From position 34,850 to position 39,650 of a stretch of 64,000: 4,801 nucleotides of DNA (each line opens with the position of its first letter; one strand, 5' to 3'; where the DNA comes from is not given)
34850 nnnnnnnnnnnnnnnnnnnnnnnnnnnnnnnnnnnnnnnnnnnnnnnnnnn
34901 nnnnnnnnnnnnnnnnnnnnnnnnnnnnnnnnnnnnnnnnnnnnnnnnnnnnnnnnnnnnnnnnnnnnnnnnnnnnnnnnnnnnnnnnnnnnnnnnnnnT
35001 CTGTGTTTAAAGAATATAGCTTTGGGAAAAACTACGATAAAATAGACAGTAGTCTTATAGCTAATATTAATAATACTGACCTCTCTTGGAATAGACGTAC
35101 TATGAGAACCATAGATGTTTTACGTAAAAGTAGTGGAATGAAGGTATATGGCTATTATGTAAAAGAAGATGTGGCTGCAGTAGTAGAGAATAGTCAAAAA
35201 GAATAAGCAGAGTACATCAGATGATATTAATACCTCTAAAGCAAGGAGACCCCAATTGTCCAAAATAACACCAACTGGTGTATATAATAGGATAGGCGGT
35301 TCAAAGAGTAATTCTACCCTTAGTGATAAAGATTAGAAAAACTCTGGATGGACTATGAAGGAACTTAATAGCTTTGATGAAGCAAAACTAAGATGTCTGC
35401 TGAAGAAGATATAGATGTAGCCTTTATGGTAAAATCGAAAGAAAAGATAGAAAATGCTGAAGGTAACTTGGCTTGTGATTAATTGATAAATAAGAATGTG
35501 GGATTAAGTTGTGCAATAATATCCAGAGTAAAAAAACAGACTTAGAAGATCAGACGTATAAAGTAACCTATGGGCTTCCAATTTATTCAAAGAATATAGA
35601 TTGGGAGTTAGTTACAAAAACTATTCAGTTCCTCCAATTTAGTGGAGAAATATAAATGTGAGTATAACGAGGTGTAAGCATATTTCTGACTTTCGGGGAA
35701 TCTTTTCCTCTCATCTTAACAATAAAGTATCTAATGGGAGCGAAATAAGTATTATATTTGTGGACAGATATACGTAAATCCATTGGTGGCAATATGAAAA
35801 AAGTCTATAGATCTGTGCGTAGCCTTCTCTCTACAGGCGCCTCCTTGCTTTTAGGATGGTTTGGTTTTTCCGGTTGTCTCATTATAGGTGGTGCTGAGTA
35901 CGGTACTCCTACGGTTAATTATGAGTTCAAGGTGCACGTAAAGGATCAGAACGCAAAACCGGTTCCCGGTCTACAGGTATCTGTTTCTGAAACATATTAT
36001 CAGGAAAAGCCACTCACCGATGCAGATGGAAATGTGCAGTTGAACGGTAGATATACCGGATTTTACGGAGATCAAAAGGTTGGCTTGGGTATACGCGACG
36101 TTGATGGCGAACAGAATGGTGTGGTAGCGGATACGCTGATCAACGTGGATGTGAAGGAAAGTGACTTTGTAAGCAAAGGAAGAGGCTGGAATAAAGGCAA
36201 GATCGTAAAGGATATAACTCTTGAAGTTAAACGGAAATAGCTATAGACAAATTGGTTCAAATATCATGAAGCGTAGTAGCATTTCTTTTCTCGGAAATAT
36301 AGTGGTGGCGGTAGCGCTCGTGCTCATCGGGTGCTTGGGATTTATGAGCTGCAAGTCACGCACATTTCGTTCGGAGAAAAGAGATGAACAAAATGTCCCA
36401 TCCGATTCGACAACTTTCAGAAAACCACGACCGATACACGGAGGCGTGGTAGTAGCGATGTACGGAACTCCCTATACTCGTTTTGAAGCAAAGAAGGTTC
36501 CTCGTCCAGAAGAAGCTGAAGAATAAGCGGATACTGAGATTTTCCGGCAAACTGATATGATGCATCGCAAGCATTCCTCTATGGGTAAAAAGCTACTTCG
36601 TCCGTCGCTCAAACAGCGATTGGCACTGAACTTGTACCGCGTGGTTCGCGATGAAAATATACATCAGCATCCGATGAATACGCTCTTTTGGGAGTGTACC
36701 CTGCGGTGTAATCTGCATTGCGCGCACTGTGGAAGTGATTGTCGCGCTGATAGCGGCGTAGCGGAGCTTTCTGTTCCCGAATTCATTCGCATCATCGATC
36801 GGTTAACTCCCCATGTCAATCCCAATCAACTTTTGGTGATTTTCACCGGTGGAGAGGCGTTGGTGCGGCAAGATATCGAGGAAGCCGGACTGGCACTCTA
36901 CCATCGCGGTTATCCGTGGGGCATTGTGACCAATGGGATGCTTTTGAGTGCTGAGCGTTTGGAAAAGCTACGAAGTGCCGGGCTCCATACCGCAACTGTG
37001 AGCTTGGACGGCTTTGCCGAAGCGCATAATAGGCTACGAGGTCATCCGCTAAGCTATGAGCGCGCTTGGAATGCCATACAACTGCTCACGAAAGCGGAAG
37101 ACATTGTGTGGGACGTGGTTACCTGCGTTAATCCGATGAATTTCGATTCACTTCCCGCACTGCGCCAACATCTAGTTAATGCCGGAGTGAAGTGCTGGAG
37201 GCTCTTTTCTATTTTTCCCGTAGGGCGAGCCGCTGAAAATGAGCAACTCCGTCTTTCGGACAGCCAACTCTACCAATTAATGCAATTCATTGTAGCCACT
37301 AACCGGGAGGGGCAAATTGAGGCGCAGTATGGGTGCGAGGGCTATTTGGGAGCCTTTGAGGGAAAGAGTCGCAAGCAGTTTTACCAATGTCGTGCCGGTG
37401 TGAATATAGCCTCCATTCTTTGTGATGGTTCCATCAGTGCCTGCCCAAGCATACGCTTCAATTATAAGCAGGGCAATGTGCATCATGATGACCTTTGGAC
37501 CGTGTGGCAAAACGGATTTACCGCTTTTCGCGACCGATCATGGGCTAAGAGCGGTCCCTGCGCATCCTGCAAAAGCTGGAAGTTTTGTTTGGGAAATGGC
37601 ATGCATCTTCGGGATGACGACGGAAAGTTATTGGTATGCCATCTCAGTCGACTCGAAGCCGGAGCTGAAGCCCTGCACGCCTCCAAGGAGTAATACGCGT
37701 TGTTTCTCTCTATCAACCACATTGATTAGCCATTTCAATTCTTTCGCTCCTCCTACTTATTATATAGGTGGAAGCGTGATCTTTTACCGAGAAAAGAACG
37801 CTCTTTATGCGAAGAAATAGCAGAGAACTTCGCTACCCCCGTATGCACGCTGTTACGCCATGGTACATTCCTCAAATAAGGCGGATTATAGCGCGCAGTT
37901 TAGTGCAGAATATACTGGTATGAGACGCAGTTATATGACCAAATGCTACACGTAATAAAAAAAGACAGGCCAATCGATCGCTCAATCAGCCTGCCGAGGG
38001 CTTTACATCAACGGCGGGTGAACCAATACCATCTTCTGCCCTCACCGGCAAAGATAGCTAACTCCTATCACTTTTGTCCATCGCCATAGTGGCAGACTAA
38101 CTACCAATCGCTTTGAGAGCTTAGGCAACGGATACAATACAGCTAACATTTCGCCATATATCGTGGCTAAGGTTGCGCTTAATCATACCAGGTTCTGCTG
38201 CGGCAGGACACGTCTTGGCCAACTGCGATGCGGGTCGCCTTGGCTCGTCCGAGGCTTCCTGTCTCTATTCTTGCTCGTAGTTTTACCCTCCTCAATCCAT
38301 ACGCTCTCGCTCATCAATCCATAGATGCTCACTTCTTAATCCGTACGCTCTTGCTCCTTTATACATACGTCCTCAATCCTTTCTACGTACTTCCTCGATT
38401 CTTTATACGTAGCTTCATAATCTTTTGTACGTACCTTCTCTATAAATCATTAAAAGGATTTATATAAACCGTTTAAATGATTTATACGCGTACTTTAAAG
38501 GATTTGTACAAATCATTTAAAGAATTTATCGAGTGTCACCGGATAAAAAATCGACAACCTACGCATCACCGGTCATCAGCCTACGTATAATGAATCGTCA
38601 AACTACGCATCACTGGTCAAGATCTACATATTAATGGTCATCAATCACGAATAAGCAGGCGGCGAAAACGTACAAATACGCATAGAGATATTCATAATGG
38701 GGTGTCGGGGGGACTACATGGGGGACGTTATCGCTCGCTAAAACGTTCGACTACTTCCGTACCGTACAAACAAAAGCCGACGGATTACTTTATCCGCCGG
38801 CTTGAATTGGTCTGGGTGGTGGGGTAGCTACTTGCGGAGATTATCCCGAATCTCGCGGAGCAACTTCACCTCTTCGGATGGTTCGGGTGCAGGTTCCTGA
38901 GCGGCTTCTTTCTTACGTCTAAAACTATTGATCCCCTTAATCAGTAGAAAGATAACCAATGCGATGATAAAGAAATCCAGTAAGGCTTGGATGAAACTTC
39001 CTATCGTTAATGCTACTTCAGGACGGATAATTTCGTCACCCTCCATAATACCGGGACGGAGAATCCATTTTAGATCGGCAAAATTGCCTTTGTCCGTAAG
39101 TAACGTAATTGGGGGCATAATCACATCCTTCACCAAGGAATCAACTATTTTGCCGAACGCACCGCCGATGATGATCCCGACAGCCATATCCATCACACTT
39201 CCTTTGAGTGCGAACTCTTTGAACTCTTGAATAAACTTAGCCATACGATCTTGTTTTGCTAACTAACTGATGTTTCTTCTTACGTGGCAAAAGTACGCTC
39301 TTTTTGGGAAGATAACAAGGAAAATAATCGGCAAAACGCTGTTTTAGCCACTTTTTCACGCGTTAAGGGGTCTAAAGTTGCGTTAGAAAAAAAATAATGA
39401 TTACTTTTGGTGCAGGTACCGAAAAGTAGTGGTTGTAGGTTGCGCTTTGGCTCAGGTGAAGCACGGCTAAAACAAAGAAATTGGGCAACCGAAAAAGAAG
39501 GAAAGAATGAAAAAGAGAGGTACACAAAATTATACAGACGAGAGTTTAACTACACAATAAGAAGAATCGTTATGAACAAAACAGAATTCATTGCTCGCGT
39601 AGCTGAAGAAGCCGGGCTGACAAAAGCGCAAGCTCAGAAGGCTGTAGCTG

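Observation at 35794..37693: Two tandem small lipoproteins followed by a radical-SAM/SPASM enzyme: a candidate lipoprotein or peptide modification cassette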

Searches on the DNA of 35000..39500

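Call 51: search_rna_families(source=window, start=35000, end=39500, threshold=gathering)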
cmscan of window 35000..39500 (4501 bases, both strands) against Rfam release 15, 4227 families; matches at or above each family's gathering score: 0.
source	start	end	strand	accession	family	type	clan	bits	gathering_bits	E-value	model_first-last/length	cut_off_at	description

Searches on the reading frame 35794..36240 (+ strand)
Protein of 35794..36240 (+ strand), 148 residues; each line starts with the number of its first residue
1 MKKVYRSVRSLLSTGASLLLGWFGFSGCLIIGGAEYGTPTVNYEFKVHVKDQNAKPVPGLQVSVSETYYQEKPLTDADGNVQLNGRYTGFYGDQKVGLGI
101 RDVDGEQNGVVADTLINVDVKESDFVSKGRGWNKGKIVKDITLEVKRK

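Call 3: search_protein_families(library=ncbifam, proteins=[window:35794-36240:+], max_evalue=0.01)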
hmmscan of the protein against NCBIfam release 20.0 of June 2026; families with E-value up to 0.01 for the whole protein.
window:35794-36240:+ (148 aa): 1 family
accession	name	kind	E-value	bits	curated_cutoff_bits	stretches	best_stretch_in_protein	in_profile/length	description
TIGR04134.1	lipo_with_rSAM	hypoth_equivalog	2e-33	115.5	39.8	1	8-147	2-150/150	radical SAM-associated putative lipoprotein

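Call 4: search_protein_families(library=pfam, proteins=[window:35794-36240:+], max_evalue=0.01)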
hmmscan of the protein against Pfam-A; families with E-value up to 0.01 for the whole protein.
window:35794-36240:+ (148 aa): 3 families
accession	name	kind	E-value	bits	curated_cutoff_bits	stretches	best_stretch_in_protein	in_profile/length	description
PF02369.22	Big_1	-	0.0004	20.9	34.9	1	44-83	20-64/93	Bacterial Ig-like domain (group 1)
PF17789.7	MG4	-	0.00085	19.9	24.7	1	39-84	12-59/95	Macroglobulin domain MG4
PF13620.12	CarboxypepD_reg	-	0.0052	17.5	32.3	1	47-85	4-44/82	Carboxypeptidase regulatory-like domain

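Call 56: find_homologous_proteins(query=window:35794-36240:+, max_evalue=0.001)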
Query window:35794-36240:+ (148 aa): 35 proteins with E <= 0.001 among 79 candidates.
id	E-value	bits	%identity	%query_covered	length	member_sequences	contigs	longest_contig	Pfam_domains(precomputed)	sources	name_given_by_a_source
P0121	4.4e-90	317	97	100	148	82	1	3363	-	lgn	-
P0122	1.1e-53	199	64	100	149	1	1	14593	PF02369.23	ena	-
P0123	6.4e-53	196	62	100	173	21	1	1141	-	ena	-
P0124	1.0e-52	196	64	100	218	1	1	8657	-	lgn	-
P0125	1.9e-52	195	63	100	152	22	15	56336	PF02369.23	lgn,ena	-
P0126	7.0e-52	193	64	100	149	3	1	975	-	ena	-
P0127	1.6e-51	192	63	100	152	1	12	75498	-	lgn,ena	-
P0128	3.9e-51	191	62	100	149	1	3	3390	-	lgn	-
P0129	5.6e-51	190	62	100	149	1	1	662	-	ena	-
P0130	6.6e-51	190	63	100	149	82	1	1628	-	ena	-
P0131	9.4e-51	189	62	100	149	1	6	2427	-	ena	-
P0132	1.5e-50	189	63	100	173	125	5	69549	-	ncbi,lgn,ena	-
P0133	3.2e-50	188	61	100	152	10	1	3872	-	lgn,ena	-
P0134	3.4e-50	188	62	100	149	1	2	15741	-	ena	-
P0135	3.9e-50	187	63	100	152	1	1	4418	-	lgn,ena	-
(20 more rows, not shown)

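Call 92: predict_structure(alignment_id=A2)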
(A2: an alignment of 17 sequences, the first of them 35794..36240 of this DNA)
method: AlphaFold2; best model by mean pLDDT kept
length: 148 residues; sequences in the alignment: 17
mean_pLDDT: 71.4   pTM: 0.64
mean pLDDT of the five models: 71.4, 70.4, 66.1, 64.5, 59.8
residues with pLDDT >= 90: 35; 70-90: 57; 50-70: 21; < 50: 35
segments of 3 or more residues with pLDDT < 50: 1-35
pLDDT, mean of each block of 10 residues (from residue 1): 33 38 34 55 92 91 70 88 85 82 71 82 82 83 89
secondary structure, 60 per line:
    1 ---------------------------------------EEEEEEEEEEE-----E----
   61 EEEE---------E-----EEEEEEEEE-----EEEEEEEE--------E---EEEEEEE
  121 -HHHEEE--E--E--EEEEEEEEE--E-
elements in order: E40-50 E61-64 E80-88 E94-101 E114-120 E125-127 E136-144

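Call 95: fold_search(model_id=the predicted structure, library=pdb)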
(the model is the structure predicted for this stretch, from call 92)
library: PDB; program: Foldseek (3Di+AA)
matches with E <= 10: 977; with E <= 0.001: 11
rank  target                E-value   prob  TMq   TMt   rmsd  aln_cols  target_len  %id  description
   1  4ilv_A                7.9e-05  1.00  0.38  0.37   6.9       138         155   14  Structure of the dioxygenase domain of SACTE_2871, a novel dioxygenase carbohydrate-binding protein fusion from the ce (released 2013-05-15)
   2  4ilt_A                1.7e-04  1.00  0.39  0.38   6.6       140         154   15  Structure of the dioxygenase domain of SACTE_2871, a novel dioxygenase carbohydrate-binding protein fusion from the ce (released 2013-05-15)
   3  4ilv_B                2.1e-04  1.00  0.38  0.36   6.9       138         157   14  Structure of the dioxygenase domain of SACTE_2871, a novel dioxygenase carbohydrate-binding protein fusion from the ce (released 2013-05-15)
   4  4ilt_D                3.0e-04  1.00  0.39  0.38   6.5       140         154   15  Structure of the dioxygenase domain of SACTE_2871, a novel dioxygenase carbohydrate-binding protein fusion from the ce (released 2013-05-15)
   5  4ilt_C                3.2e-04  1.00  0.38  0.37   6.9       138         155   14  Structure of the dioxygenase domain of SACTE_2871, a novel dioxygenase carbohydrate-binding protein fusion from the ce (released 2013-05-15)
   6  8fia_A                7.0e-04  1.00  0.41  0.04   4.4       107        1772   17  The structure of fly Teneurin self assembly (released 2023-05-03)
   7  2xet_B                7.0e-04  1.00  0.39  0.59   4.4       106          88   19  Conserved hydrophobic clusters on the surface of the Caf1A usher C-terminal domain are important for F1 antigen assemb (released 2010-09-22)
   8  2xet_A                7.0e-04  1.00  0.37  0.56   4.6       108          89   18  Conserved hydrophobic clusters on the surface of the Caf1A usher C-terminal domain are important for F1 antigen assemb (released 2010-09-22)
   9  1uwy_A                8.4e-04  1.00  0.37  0.16   5.4       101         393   20  Crystal structure of human carboxypeptidase M (released 2004-04-08)
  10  1ykm_B                8.4e-04  0.99  0.34  0.23  27.6       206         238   14  Protocatechuate 3,4-Dioxygenase Y408E mutant (released 2005-08-16)
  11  1yko_B                9.5e-04  0.99  0.34  0.24  27.5       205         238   14  Protocatechuate 3,4-Dioxygenase Y408H mutant (released 2005-08-16)
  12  3e8v                  1.0e-03  1.00  0.32  0.53   6.5       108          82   18  Crystal structure of a possible transglutaminase-family protein proteolytic fragment from Bacteroides fragilis (released 2008-09-02)
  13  2nsm                  1.2e-03  1.00  0.37  0.16   6.0       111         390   14  Crystal structure of the human carboxypeptidase N (Kininase I) catalytic domain (released 2007-04-24)
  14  4who_B                1.2e-03  0.99  0.36  0.25  26.8       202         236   15  Resting Protocatechuate 3,4-dioxygenase (pseudomonas putida) at pH 8.5 (released 2014-12-31)
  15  6fb3_A                1.4e-03  1.00  0.38  0.04   5.0       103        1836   16  Teneurin 2 Partial Extracellular Domain (released 2018-03-28)
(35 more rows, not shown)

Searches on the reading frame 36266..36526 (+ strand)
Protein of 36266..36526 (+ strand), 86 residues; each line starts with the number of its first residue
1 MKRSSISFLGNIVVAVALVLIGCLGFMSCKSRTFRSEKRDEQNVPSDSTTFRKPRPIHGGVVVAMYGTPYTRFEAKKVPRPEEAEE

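Call 3: search_protein_families(library=ncbifam, proteins=[window:36266-36526:+], max_evalue=0.01)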
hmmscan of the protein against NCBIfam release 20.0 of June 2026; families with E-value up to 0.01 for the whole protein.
window:36266-36526:+ (86 aa): 1 family
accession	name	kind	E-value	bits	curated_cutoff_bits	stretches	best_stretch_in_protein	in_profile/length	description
TIGR04134.1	lipo_with_rSAM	hypoth_equivalog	0.0032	17.5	39.8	0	60-76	27-43/150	radical SAM-associated putative lipoprotein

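Call 4: search_protein_families(library=pfam, proteins=[window:36266-36526:+], max_evalue=0.01)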
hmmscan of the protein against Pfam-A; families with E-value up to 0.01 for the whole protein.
window:36266-36526:+ (86 aa): 1 family
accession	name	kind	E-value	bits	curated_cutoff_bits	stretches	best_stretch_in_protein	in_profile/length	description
PF15621.11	PROL5-SMR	-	0.0071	17.1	25.3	1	14-78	7-72/115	Proline-rich submaxillary gland androgen-regulated family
